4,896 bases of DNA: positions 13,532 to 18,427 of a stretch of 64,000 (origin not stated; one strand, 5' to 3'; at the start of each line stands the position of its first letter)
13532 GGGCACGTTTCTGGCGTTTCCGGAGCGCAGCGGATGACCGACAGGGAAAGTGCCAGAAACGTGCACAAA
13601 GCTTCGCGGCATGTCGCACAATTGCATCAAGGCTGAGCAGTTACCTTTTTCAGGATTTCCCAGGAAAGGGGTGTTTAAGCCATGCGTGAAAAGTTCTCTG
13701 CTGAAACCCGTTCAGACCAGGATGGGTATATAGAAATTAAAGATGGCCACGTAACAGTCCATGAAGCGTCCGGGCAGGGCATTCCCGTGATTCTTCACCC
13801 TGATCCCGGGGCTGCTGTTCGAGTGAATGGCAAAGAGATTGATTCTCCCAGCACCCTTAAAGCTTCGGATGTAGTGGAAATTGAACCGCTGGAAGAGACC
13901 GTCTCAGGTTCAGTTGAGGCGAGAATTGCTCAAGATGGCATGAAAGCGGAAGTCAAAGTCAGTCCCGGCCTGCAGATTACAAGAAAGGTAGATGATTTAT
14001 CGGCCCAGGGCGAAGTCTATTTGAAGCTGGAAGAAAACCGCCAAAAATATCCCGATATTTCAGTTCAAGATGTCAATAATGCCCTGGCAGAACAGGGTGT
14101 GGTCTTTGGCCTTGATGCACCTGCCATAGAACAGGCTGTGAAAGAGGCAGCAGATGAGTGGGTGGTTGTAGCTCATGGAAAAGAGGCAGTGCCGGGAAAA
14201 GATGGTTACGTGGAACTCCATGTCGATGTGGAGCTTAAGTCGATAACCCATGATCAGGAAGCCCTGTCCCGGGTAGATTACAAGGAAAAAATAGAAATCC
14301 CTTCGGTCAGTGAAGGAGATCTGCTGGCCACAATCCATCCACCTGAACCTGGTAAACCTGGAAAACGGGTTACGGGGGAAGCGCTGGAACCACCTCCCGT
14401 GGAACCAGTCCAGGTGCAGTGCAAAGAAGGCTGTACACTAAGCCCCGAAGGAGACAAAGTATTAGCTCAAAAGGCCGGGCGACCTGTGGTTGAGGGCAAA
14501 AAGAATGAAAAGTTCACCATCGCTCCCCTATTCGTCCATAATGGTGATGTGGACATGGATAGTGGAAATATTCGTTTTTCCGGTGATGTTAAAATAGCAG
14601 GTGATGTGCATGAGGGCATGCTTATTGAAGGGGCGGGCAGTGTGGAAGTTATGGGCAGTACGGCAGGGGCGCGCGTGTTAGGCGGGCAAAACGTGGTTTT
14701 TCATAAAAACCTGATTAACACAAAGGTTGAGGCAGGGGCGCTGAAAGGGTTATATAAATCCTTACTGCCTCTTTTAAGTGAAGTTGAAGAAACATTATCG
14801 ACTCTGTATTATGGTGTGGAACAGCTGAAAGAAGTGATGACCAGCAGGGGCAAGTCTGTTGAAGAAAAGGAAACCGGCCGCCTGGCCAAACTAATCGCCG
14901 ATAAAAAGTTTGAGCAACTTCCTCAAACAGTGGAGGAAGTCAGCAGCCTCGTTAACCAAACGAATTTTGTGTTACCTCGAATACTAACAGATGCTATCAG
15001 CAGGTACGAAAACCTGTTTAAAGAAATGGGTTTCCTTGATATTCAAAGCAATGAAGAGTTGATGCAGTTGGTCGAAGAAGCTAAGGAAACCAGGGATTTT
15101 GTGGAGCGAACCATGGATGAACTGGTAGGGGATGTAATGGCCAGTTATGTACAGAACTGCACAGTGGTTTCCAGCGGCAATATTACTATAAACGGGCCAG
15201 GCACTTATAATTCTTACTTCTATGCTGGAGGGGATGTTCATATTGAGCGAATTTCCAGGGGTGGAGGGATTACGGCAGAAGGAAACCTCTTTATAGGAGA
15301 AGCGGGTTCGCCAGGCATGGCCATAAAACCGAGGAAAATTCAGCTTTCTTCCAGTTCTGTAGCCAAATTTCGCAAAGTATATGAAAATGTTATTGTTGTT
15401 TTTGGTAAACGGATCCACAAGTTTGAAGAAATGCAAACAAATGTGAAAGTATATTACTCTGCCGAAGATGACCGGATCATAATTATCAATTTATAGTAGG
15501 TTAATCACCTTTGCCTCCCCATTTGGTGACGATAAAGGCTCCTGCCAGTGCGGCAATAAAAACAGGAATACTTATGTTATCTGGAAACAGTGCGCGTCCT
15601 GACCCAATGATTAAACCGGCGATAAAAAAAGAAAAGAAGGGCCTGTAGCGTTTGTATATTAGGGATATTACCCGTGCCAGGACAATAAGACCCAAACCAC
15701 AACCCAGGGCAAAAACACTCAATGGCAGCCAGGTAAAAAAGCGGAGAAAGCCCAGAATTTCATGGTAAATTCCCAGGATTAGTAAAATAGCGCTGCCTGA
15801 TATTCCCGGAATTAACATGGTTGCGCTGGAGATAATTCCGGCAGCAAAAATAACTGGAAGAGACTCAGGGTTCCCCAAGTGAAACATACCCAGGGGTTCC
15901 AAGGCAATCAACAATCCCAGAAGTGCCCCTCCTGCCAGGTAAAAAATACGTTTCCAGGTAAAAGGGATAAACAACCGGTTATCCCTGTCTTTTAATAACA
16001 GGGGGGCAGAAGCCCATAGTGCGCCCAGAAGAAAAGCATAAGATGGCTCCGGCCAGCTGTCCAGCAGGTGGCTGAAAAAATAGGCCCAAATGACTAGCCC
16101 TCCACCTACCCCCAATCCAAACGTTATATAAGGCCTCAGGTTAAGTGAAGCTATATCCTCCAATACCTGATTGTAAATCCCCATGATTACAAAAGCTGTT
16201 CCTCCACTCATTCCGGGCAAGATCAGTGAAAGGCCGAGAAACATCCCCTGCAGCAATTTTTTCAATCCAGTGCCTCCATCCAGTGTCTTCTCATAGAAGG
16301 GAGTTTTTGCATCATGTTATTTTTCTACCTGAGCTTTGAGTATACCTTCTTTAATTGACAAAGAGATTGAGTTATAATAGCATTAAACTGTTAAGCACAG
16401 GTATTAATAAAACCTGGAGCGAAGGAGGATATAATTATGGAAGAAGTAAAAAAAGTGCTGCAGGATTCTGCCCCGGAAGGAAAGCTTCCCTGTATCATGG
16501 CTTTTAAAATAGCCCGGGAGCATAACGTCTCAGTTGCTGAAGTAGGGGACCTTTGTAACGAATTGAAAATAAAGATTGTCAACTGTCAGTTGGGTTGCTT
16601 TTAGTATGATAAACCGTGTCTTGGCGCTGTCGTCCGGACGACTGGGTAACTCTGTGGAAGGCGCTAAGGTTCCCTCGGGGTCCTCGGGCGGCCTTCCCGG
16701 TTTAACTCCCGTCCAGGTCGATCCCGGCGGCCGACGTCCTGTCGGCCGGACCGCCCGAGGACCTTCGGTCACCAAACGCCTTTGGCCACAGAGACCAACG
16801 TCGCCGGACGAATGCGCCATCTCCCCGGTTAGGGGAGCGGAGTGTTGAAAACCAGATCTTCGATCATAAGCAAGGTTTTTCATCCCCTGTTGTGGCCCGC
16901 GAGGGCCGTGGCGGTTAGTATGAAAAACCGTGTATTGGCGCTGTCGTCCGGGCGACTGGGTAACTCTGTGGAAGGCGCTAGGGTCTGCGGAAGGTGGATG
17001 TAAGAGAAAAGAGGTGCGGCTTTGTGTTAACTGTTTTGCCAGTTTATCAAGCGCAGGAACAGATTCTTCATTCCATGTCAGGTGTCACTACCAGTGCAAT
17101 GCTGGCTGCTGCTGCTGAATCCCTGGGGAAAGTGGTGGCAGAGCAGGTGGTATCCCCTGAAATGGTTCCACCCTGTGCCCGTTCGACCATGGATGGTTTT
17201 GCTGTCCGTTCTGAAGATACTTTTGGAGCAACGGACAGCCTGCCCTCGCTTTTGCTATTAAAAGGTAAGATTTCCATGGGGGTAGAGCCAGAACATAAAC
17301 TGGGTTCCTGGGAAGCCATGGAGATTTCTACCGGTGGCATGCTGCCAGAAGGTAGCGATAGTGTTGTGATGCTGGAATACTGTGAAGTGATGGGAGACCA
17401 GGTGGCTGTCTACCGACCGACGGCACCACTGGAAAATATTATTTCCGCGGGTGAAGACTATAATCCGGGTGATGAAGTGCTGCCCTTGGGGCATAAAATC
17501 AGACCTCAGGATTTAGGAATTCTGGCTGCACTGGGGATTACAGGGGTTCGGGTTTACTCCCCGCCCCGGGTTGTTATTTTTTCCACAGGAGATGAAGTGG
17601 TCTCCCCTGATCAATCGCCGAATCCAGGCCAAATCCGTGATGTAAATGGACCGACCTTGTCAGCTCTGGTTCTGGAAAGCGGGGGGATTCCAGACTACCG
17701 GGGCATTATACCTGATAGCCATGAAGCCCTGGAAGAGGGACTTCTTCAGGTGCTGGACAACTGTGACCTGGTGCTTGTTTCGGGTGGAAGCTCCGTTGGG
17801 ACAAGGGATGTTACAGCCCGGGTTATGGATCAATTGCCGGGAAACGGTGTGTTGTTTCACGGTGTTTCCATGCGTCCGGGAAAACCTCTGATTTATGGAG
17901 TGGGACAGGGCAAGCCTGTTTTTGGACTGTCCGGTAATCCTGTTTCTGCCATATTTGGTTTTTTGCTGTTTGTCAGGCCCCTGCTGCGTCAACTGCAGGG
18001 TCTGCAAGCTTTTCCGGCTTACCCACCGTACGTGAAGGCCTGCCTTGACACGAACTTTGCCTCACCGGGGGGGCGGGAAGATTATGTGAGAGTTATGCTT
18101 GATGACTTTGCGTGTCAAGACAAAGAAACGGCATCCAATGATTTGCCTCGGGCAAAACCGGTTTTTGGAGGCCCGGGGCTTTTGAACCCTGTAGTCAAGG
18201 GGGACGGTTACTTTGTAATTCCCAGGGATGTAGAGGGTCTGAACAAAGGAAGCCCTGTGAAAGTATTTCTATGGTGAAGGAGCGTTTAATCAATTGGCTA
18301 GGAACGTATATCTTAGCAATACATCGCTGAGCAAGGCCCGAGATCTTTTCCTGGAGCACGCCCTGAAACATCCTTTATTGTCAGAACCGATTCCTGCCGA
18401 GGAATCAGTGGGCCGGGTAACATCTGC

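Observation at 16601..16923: Family of non-coding elements with one conserved end and interchangeable interiors (copy A; also 25304-25713 and 58082-58165)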

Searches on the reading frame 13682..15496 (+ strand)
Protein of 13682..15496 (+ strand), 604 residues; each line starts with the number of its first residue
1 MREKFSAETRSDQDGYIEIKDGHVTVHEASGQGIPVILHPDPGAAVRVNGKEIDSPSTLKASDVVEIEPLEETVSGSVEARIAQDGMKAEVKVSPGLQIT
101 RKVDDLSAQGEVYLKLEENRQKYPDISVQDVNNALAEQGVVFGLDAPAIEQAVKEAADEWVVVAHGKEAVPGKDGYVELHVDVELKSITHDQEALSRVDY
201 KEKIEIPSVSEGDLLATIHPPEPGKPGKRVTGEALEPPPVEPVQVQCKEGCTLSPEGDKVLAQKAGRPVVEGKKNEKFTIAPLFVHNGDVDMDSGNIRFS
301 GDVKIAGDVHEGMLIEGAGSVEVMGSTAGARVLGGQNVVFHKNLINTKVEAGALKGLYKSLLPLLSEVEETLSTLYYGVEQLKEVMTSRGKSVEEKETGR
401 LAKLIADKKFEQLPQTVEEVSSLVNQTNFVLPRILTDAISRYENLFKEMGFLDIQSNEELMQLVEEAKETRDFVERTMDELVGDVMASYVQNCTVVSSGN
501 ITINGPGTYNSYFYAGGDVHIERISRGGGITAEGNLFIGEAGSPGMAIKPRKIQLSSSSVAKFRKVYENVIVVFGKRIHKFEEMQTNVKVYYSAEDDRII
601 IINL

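Call 11: search_protein_families(library=pfam, proteins=[window:13682-15496:+])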
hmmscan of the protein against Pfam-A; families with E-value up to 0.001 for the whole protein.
window:13682-15496:+ (604 aa): 2 families
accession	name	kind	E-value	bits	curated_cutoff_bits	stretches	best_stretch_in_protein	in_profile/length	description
PF20250.3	FapA_N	-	4.1e-41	140.7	27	1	111-272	11-177/178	Flagellar Assembly Protein A N-terminal region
PF03961.19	FapA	-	2e-19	70.7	31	1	283-352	2-74/272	Flagellar Assembly Protein A beta solenoid domain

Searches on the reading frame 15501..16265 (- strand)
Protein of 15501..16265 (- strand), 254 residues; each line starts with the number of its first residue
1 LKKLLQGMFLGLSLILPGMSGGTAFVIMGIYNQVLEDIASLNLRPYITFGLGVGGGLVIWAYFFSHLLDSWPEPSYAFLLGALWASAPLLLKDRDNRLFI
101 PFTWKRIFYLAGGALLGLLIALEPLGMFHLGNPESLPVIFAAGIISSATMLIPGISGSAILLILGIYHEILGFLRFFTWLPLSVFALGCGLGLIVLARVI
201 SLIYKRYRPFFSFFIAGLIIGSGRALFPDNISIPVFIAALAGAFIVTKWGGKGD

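Call 11: search_protein_families(library=pfam, proteins=[window:15501-16265:-])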
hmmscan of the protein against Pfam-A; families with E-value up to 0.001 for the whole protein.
window:15501-16265:- (254 aa): 1 family
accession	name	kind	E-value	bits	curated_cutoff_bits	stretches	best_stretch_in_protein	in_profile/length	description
PF04018.18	VCA0040-like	-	2.4e-36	126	26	2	47-229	58-231/246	Undecaprenyl phosphate translocase-like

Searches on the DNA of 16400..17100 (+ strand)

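Call 6: search_rna_families(source=window, start=16400, end=17100, threshold=evalue, max_evalue=10, show_alignments=3)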
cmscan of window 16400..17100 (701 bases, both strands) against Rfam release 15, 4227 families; matches with E-value up to 10: 6.
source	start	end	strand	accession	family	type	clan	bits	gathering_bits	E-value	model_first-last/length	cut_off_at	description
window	17062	17086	-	RF01274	sR45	Gene; snRNA; snoRNA; CD-box;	-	14.1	40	3.5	19-40/55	no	Small nucleolar RNA sR45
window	17020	17073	-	RF01143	sR16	Gene; snRNA; snoRNA; CD-box;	-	14.1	70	5.8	1-53/53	no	Small nucleolar RNA sR16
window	16994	17048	+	RF01890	lincRNA-p21_2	Gene; lncRNA;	-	13.6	70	8.9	1-52/52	no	LincRNA-p21 conserved region 2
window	16677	16765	+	RF00729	mir-278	Gene; miRNA;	-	13.1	55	6.9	1-75/75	no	mir-278 microRNA precursor family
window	16534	16680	+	RF02178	SMCR2_2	Gene; lncRNA;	-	12.7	55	7.7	1-165/165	no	Smith-Magenis syndrome chromosome region, candidate 2 conserved region 2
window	16726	16755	-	RF00629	P24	Gene;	-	10.2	100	3.3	127-156/255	no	Pseudomonas sRNA P24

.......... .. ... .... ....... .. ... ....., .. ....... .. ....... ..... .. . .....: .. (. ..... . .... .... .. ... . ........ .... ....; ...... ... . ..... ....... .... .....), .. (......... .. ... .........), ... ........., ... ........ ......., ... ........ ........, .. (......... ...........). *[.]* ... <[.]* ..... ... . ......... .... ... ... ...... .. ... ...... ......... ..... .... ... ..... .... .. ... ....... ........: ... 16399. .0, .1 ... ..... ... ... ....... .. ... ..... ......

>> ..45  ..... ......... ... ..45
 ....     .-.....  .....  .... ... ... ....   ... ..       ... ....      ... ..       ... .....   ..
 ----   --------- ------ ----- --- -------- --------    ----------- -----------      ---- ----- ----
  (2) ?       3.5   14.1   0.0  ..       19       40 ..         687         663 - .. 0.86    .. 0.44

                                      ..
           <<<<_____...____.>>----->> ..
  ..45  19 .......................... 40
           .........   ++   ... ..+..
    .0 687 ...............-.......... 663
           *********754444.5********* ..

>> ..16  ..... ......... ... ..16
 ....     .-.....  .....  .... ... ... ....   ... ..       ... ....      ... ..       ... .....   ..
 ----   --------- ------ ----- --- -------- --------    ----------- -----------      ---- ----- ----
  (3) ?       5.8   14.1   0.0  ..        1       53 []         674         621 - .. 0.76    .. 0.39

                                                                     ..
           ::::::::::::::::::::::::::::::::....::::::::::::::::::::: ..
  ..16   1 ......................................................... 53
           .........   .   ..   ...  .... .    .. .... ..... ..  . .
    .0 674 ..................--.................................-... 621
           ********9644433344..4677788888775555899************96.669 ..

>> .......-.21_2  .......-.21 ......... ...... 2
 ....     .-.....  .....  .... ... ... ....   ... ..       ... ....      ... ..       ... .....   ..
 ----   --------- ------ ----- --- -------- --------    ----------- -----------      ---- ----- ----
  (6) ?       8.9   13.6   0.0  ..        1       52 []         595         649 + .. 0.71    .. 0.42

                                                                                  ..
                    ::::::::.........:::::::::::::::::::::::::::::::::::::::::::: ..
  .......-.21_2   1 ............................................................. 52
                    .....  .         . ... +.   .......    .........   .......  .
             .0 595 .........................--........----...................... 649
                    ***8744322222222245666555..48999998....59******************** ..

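Call 60: search_dna_similar(query=window:16595-16990:+, collection=phages, mode=distant, max_evalue=0.01, max_rows=10)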
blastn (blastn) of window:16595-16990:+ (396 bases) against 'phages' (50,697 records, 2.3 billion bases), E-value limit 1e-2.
No match.

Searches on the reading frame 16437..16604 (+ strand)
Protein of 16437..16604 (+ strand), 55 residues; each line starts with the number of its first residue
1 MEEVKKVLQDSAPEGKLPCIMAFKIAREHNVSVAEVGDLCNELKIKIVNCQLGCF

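Call 11: search_protein_families(library=pfam, proteins=[window:16437-16604:+])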
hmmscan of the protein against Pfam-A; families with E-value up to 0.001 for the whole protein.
window:16437-16604:+ (55 aa): 0 families

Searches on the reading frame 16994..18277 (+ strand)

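Call 11: search_protein_families(library=pfam, proteins=[window:16994-18277:+])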
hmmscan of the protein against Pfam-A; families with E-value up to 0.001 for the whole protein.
window:16994-18277:+ (427 aa): 3 families
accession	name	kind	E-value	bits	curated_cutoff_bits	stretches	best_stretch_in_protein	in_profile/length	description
PF03453.22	MoeA_N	-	6.7e-41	140.1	30.8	1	16-181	2-160/160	MoeA N-terminal region (domain I and II)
PF00994.29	MoCF_biosynth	-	1.8e-31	109.2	26.6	1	195-332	2-143/144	Probable molybdopterin binding domain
PF03454.20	MoeA_C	-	6.5e-12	45.9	22.1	1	349-427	2-72/72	MoeA C-terminal region (domain IV)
